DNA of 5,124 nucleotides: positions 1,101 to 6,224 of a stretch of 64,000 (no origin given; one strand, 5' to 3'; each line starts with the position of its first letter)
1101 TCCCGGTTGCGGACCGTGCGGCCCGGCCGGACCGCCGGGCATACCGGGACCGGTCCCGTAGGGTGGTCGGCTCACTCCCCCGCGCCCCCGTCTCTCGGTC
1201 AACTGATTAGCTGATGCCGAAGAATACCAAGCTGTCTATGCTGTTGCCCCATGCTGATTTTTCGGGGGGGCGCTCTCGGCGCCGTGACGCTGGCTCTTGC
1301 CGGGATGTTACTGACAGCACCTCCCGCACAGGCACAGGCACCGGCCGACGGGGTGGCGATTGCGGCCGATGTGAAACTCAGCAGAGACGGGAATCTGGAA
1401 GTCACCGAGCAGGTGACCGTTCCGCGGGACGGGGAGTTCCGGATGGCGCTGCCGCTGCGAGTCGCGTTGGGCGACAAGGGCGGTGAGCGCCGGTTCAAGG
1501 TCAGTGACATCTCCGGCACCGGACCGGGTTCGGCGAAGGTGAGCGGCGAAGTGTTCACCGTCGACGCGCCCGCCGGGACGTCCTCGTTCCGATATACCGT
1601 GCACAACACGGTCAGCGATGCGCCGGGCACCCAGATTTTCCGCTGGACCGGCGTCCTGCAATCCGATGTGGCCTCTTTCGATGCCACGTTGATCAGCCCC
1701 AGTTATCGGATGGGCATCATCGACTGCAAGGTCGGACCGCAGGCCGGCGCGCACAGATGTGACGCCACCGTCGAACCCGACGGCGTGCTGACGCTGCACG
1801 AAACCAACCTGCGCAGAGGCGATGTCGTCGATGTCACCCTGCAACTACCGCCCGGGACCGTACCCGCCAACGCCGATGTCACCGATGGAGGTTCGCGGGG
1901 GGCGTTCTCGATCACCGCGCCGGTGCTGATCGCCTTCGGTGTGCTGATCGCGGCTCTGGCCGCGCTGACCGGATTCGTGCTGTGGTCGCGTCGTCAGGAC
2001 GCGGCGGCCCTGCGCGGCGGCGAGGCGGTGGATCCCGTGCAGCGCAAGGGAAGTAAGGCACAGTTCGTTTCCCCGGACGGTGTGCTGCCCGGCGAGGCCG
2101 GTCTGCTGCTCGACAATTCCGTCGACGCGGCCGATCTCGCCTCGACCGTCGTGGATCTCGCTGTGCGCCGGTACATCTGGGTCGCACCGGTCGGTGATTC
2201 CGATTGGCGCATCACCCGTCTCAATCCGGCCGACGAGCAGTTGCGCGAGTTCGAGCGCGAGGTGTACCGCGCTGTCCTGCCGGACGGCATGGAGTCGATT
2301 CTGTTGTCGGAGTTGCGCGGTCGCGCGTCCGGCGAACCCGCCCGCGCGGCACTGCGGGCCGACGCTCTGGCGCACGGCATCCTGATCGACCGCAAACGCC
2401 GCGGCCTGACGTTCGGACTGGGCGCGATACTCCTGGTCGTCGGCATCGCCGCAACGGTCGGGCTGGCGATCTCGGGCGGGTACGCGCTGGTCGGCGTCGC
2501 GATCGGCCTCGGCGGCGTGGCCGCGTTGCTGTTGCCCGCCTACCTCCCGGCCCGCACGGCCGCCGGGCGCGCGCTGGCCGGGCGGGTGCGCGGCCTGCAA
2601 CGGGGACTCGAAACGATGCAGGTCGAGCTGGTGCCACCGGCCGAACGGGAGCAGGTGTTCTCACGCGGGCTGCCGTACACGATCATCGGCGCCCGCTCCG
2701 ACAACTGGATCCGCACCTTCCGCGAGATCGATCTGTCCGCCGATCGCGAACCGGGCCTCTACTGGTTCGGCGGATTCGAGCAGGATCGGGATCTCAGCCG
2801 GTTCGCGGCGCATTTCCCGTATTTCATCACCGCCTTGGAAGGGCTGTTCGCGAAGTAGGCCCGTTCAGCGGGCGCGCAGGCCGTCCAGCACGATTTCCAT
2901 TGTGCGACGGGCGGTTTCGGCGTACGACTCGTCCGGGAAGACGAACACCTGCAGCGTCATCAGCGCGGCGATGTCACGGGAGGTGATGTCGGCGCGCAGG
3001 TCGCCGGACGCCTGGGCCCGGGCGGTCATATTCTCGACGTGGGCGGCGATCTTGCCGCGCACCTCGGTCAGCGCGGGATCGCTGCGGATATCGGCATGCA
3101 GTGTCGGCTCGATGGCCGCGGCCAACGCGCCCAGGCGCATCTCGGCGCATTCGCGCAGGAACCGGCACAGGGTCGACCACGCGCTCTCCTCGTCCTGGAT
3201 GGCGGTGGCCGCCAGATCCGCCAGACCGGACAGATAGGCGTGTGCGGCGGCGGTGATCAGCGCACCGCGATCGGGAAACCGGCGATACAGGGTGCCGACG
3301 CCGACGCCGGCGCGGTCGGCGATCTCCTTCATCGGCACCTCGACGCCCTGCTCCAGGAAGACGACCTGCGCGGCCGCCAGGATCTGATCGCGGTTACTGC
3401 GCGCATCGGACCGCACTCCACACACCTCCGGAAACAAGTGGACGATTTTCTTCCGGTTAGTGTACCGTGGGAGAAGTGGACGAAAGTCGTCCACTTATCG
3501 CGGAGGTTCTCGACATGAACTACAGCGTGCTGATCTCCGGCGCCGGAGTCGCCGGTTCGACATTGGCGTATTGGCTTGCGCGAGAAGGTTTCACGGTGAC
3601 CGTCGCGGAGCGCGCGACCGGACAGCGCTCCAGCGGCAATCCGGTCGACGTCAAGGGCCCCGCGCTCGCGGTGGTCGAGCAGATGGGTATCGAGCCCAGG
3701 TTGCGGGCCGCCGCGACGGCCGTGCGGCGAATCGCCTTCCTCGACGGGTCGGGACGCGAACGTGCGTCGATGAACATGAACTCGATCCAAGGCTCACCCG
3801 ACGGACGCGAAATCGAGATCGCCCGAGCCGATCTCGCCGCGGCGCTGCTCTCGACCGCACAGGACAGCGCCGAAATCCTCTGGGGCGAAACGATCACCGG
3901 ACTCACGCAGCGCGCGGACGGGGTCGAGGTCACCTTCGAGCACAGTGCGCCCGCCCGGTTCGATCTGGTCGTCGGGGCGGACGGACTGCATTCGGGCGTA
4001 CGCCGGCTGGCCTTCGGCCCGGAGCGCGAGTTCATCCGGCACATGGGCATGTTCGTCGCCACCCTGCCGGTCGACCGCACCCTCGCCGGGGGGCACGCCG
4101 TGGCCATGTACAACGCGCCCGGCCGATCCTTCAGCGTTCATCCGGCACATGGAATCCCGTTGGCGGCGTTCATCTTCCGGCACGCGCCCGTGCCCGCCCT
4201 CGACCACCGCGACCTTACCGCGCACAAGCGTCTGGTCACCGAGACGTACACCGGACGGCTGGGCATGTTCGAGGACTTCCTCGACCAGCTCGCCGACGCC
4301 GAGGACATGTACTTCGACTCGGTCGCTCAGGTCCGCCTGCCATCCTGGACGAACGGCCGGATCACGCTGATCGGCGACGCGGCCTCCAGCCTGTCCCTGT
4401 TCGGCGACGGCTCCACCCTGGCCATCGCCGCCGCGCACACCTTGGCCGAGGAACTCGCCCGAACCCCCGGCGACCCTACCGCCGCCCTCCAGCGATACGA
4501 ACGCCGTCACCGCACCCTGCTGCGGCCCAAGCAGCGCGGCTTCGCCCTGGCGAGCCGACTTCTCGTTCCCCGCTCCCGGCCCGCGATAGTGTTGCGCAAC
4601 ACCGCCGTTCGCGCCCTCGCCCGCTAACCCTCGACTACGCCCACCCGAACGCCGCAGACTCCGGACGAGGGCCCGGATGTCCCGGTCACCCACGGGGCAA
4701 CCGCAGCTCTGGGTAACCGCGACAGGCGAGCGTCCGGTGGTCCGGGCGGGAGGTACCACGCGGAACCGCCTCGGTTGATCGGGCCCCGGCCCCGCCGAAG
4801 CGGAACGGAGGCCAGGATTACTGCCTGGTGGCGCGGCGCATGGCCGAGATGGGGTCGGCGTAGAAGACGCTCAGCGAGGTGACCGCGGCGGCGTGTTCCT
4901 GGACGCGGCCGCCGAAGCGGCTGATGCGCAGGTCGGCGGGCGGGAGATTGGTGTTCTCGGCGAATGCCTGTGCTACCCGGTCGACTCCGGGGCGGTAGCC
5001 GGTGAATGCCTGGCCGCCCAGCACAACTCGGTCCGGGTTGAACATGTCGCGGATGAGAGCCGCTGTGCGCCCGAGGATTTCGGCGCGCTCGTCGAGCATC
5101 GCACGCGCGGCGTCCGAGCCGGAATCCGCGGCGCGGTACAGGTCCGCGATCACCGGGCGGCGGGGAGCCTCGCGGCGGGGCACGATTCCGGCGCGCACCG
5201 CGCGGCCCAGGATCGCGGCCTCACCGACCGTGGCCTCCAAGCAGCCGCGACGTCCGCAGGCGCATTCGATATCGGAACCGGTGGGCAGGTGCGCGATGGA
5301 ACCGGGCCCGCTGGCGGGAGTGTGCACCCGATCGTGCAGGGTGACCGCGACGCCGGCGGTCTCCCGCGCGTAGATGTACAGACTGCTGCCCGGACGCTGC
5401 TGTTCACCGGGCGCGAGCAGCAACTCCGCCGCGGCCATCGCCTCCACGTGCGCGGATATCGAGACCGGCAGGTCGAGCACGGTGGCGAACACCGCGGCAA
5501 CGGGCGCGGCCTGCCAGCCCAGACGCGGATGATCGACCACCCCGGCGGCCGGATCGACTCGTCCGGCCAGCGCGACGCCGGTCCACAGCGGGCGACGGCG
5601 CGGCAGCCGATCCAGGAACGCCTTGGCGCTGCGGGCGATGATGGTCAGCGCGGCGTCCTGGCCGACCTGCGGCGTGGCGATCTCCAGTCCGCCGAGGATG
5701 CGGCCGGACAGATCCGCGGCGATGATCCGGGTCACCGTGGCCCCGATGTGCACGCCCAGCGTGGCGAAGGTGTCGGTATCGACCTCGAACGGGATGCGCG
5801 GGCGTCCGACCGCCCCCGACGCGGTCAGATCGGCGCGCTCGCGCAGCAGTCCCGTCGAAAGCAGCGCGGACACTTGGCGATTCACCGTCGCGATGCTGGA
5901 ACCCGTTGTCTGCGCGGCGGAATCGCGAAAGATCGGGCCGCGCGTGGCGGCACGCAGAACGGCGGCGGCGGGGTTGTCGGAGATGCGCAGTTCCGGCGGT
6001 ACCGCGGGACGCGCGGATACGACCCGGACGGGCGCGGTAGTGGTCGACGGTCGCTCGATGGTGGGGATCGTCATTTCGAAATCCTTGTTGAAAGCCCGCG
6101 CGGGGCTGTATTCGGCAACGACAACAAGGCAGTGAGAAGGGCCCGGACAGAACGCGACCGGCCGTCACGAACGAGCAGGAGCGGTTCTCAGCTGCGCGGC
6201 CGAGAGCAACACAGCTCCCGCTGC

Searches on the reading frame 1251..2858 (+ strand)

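Call 17: search_protein_families(library=pfam, proteins=[window:1251-2858:+], max_evalue=0.00001)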
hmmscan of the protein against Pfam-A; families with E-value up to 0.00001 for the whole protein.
window:1251-2858:+ (535 aa): 2 families
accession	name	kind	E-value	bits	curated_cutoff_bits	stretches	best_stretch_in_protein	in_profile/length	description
PF20990.2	DUF2207_C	-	2.5e-17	63.9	33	1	275-490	9-247/247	Predicted membrane protein (DUF2207) C-terminal domain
PF09972.14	DUF2207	-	2.7e-06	28.2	24.4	1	39-197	7-170/172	Predicted membrane protein (DUF2207) N-terminal domain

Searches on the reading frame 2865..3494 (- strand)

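Call 17: search_protein_families(library=pfam, proteins=[window:2865-3494:-], max_evalue=0.00001)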
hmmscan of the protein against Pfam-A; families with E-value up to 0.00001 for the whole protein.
window:2865-3494:- (209 aa): 2 families
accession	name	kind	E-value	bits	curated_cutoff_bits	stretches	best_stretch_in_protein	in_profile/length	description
PF00440.29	TetR_N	-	8.7e-12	45.1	24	1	38-82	1-46/47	Bacterial regulatory proteins, tetR family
PF21597.2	TetR_C_43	-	3e-11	43.9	27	1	108-208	5-105/105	Transcriptional regulator SbtR-like, C-terminal domain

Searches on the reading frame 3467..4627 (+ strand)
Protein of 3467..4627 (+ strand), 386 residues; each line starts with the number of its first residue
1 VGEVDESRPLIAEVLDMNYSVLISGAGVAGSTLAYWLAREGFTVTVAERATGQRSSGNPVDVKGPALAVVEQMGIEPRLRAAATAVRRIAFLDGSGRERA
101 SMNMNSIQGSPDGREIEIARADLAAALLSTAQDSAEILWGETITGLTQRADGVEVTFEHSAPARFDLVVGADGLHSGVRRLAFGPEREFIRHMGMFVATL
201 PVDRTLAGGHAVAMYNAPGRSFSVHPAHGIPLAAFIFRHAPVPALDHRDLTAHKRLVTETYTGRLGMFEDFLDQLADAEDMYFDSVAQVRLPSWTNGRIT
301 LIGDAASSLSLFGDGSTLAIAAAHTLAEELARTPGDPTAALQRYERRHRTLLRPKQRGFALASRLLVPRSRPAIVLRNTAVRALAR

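Call 17: search_protein_families(library=pfam, proteins=[window:3467-4627:+], max_evalue=0.00001)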
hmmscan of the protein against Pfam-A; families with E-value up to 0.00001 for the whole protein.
window:3467-4627:+ (386 aa): 2 families
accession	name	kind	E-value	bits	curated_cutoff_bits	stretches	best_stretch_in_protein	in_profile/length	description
PF01494.25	FAD_binding_3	-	4.1e-19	69.4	22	1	19-345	2-335/349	FAD binding domain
PF01266.30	DAO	-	6.4e-08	32.9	27.9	0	21-58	2-41/353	FAD dependent oxidoreductase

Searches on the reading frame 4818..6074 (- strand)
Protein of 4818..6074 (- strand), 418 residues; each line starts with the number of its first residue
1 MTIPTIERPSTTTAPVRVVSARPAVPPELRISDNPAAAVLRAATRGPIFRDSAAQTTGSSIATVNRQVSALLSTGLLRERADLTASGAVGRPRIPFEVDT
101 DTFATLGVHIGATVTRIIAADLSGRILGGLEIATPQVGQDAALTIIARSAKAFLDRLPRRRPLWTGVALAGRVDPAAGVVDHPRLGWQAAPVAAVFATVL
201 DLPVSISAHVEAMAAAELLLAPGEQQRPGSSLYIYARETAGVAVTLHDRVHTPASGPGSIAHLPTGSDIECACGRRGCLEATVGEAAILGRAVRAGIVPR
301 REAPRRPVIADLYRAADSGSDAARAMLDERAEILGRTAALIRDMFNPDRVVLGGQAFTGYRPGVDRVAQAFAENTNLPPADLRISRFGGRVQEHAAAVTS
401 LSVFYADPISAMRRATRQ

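Call 17: search_protein_families(library=pfam, proteins=[window:4818-6074:-], max_evalue=0.00001)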
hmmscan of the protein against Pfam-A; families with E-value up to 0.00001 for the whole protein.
window:4818-6074:- (418 aa): 1 family
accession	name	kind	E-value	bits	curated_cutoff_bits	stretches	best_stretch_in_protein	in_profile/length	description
PF00480.26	ROK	-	3.1e-26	93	22.9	1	106-355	2-243/294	ROK family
